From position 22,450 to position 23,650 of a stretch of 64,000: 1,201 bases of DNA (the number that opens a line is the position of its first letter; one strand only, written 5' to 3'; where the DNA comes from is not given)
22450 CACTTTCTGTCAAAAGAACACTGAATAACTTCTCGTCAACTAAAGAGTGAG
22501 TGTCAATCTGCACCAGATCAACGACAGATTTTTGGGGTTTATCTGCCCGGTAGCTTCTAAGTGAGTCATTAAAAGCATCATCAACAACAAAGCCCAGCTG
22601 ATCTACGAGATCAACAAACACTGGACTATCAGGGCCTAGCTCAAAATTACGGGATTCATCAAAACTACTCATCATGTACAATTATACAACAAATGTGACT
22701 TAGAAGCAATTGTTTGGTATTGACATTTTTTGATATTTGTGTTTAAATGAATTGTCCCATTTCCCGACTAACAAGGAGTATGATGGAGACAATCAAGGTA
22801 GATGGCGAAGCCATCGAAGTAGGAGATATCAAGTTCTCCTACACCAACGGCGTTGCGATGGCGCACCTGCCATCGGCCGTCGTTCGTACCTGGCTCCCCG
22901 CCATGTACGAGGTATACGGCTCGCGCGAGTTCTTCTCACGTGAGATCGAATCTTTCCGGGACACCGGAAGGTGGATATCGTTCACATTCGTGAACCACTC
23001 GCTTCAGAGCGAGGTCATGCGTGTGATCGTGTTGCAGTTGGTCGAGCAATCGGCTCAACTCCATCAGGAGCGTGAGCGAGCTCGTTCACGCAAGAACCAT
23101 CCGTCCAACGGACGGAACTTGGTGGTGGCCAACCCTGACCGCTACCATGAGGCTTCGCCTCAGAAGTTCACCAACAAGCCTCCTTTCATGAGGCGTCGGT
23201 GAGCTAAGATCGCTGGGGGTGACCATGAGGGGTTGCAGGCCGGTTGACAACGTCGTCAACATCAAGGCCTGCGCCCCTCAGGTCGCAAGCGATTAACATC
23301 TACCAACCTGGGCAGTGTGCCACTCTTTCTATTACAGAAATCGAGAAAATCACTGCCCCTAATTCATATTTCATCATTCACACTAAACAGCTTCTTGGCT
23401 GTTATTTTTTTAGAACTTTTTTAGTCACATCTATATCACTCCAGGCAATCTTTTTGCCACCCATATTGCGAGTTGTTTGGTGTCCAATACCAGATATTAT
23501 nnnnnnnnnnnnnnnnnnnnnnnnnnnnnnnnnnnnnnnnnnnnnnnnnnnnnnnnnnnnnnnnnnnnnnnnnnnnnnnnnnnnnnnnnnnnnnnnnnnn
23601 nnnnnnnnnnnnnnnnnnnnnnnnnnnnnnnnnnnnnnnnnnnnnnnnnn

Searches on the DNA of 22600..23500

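Call 81: search_rna_families(source=window, start=22600, end=23500, threshold=evalue, max_evalue=1)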
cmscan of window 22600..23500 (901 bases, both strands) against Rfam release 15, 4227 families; matches with E-value up to 1: 0.
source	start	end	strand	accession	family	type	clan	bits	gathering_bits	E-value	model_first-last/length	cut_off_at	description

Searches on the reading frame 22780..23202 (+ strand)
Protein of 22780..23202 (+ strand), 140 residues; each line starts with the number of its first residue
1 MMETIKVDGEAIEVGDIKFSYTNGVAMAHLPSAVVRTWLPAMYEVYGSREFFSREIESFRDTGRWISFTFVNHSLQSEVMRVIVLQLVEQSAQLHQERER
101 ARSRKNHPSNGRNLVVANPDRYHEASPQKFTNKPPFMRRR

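Call 76: search_protein_families(library=pfam, max_evalue=1, proteins=[window:22780-23202:+])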
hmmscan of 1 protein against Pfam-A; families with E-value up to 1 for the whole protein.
window:22780-23202:+ (140 aa): 1 family
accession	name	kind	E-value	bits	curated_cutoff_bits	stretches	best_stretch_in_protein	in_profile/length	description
PF21644.2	ORF158L-like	-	0.17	12.3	27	1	50-78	49-77/131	Histone H3 binding protein ORF158L-like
